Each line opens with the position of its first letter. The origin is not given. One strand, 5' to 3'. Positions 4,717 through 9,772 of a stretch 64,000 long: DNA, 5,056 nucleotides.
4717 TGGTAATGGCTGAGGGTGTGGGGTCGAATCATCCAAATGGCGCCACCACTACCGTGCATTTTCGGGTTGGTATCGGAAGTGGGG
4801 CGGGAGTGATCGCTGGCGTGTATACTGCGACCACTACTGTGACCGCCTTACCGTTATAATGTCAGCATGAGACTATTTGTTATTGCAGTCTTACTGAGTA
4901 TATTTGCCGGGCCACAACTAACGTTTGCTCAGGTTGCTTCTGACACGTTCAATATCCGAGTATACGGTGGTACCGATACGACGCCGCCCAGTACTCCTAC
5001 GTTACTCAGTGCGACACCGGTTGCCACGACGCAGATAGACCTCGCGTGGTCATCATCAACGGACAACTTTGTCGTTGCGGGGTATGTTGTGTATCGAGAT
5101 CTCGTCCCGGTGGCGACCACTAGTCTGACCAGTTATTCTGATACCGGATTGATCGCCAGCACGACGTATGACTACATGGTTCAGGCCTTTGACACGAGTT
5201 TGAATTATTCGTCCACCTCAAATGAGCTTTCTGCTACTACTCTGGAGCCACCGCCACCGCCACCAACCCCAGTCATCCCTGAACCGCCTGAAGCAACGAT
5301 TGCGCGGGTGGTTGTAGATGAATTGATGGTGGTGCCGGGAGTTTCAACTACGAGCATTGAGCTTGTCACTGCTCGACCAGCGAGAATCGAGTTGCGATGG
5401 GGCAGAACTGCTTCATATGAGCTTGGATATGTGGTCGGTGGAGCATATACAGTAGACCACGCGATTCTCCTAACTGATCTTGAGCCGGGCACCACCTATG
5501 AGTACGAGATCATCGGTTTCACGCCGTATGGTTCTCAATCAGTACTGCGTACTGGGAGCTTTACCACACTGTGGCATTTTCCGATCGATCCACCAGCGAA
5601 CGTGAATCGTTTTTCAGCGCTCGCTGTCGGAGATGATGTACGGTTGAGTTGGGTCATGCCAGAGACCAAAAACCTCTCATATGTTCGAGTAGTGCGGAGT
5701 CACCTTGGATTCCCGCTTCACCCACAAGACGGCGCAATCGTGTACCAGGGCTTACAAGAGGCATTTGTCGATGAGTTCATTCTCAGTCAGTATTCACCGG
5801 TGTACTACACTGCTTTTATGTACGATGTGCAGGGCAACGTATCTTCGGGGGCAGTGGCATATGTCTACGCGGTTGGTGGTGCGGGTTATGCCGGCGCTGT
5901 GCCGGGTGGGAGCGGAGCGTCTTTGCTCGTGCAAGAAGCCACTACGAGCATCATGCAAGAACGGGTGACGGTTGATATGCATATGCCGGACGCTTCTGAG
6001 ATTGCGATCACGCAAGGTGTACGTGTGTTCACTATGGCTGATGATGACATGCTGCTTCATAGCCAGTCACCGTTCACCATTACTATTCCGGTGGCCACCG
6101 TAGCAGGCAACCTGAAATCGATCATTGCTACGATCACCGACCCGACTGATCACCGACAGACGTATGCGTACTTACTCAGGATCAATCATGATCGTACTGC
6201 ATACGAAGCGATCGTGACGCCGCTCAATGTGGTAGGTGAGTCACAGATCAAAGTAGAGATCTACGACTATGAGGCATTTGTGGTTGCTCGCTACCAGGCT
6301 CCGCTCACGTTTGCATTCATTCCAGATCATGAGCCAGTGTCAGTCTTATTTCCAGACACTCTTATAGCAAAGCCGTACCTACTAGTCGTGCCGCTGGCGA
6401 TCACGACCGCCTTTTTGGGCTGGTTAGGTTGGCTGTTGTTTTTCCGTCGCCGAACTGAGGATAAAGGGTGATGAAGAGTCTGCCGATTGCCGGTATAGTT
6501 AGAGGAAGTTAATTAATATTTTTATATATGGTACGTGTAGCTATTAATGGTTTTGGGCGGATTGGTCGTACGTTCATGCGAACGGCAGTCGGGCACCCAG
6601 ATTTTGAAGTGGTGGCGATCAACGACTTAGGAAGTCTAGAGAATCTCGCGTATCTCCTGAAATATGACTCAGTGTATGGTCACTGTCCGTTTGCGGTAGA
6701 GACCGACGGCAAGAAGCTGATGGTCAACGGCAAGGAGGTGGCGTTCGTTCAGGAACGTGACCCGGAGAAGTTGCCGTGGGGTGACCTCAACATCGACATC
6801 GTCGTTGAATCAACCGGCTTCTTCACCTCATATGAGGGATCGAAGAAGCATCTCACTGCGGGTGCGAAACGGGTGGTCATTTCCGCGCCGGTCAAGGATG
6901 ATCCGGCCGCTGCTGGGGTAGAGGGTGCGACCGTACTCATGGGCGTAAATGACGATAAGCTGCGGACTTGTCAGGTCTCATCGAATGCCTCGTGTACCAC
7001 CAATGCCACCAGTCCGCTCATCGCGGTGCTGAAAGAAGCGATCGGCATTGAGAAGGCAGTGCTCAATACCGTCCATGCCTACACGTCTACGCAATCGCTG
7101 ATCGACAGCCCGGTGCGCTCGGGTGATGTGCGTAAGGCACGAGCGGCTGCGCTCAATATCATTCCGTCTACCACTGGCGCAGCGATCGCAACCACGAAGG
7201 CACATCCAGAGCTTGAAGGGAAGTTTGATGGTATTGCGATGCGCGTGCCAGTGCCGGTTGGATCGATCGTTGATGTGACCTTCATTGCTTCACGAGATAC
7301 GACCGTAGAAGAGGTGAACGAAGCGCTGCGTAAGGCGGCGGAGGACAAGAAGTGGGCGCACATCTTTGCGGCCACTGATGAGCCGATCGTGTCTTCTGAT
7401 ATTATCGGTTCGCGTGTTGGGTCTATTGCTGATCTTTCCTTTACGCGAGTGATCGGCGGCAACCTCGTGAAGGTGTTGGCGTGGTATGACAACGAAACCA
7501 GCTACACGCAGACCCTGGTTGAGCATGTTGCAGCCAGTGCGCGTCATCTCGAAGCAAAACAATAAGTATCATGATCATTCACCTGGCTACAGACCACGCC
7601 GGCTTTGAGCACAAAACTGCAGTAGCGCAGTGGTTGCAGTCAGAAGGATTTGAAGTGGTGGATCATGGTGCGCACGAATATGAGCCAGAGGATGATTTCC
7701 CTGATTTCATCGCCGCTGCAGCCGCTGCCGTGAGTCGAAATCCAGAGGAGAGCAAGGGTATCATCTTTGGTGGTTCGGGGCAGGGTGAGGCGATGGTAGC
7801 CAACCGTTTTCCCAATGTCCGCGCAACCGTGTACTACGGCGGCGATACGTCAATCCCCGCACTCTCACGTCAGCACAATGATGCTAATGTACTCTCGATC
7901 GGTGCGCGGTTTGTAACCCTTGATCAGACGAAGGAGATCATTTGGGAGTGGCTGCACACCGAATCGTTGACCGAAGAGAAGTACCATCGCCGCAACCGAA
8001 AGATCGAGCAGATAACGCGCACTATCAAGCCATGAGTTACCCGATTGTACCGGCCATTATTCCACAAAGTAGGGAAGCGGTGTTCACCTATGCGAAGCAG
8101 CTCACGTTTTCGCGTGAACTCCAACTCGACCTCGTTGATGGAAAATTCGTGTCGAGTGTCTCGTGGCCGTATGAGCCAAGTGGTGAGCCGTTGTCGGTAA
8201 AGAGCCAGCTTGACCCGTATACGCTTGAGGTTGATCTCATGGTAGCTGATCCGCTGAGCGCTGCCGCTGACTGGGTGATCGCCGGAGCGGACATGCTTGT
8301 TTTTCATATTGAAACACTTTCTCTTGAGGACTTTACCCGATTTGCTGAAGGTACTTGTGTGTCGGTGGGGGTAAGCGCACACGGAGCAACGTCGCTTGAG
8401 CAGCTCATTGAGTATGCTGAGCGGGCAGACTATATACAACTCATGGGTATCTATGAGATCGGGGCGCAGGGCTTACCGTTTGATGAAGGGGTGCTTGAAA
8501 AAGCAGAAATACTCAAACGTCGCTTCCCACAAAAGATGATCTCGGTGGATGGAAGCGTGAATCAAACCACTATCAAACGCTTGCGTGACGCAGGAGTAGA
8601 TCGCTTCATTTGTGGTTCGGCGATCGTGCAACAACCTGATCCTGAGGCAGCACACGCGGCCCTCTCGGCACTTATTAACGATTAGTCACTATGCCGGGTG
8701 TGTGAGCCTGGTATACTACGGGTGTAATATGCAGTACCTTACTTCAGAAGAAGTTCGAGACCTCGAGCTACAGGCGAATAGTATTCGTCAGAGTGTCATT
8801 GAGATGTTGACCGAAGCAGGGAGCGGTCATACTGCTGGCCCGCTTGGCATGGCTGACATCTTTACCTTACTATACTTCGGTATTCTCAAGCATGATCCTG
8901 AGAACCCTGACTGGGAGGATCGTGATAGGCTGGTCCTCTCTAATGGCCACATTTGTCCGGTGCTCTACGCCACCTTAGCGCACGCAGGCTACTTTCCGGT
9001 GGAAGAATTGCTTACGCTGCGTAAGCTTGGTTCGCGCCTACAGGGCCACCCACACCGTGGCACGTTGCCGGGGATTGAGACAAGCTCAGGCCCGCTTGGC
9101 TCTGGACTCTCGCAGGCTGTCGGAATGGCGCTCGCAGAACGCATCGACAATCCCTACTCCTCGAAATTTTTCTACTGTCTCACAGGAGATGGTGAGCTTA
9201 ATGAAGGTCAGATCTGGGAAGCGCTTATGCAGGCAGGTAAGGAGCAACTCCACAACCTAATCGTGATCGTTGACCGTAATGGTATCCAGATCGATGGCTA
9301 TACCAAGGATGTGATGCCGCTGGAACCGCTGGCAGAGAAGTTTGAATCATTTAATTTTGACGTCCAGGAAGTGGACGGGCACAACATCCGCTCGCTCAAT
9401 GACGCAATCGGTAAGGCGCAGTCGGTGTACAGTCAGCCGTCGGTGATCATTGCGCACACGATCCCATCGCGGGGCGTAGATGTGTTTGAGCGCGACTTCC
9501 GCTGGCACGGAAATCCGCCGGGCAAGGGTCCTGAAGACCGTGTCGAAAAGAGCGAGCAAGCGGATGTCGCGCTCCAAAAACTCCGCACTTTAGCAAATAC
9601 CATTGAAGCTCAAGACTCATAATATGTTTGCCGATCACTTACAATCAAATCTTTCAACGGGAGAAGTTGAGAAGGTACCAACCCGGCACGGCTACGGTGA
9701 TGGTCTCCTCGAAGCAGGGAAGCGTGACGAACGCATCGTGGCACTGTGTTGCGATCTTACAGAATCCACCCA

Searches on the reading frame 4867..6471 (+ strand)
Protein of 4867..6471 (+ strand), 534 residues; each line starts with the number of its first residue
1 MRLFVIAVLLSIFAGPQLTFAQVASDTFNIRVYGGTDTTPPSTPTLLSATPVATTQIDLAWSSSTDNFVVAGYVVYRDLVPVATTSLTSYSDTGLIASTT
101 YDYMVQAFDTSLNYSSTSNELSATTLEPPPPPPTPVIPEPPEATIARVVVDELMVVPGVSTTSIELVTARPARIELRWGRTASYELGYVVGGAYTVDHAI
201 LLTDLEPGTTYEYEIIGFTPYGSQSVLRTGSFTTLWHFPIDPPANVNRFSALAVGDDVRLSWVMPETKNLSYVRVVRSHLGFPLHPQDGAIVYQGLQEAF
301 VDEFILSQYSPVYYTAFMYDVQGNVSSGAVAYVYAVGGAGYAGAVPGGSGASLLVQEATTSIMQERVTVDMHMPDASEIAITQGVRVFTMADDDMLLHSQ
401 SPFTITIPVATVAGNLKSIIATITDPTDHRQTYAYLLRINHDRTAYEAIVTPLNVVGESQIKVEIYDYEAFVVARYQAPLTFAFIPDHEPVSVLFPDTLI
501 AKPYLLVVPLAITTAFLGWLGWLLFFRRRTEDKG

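Call 61: search_protein_families(library=pfam, proteins=[window:4867-6471:+], max_evalue=0.001)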
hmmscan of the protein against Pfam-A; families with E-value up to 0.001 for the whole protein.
window:4867-6471:+ (534 aa): 1 family
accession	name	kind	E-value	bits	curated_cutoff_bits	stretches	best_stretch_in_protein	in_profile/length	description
PF00041.27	fn3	-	1.9e-06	28.4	25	0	42-111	1-72/84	Fibronectin type III domain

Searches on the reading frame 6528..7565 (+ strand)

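Call 61: search_protein_families(library=pfam, proteins=[window:6528-7565:+], max_evalue=0.001)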
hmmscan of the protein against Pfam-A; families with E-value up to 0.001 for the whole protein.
window:6528-7565:+ (345 aa): 2 families
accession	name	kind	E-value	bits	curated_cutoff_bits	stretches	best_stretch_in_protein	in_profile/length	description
PF02800.25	Gp_dh_C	-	1.9e-50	171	24.4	1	163-320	3-158/158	Glyceraldehyde 3-phosphate dehydrogenase, C-terminal domain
PF00044.30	Gp_dh_N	-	3.4e-39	133.7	31.7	1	2-101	1-100/101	Glyceraldehyde 3-phosphate dehydrogenase, NAD binding domain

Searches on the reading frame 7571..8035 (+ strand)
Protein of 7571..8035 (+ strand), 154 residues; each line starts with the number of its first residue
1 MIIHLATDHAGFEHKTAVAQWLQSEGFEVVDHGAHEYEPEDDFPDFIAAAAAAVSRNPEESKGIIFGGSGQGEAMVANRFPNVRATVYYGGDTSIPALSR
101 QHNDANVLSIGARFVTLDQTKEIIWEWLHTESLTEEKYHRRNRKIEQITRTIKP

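Call 61: search_protein_families(library=pfam, proteins=[window:7571-8035:+], max_evalue=0.001)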
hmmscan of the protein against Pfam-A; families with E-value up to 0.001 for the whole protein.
window:7571-8035:+ (154 aa): 1 family
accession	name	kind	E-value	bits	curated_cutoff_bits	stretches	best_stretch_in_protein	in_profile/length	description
PF02502.23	LacAB_rpiB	-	1.3e-36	126.1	24.7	1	3-145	1-138/138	Ribose/Galactose Isomerase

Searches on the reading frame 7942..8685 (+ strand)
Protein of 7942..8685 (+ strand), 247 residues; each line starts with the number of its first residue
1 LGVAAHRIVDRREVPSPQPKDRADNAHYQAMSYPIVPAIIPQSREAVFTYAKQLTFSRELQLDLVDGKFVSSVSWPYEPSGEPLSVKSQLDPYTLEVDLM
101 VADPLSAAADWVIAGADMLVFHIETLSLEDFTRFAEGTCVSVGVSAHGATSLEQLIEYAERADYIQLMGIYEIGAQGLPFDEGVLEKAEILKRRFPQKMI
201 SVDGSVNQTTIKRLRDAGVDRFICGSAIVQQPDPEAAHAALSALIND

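Call 61: search_protein_families(library=pfam, proteins=[window:7942-8685:+], max_evalue=0.001)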
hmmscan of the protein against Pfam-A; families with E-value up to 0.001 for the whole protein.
window:7942-8685:+ (247 aa): 2 families
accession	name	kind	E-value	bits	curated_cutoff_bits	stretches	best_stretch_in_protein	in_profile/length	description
PF00834.25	Ribul_P_3_epim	-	4.2e-18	65.9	21.1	1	59-228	28-197/198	Ribulose-phosphate 3 epimerase family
PF01729.25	QRPTase_C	-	0.00018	21.8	23.1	0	184-230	114-160/169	Quinolinate phosphoribosyl transferase, C-terminal domain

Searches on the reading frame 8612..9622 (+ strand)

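Call 61: search_protein_families(library=pfam, proteins=[window:8612-9622:+], max_evalue=0.001)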
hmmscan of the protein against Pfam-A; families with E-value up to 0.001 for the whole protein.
window:8612-9622:+ (336 aa): 4 families
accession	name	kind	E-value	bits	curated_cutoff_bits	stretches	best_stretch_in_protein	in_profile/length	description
PF00456.26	Transketolase_N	-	1.2e-60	205.7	22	1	54-304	5-264/334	Transketolase, thiamine diphosphate binding domain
PF13292.11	DXP_synthase_N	-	3.2e-12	46.7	21.2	1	47-227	14-175/274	1-deoxy-D-xylulose-5-phosphate synthase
PF00676.26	E1_dh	-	9.1e-05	22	22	1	139-266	81-204/300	Dehydrogenase E1 component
PF02775.26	TPP_enzyme_C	-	0.00052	20.3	21.9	1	157-225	25-84/151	Thiamine pyrophosphate enzyme, C-terminal TPP binding domain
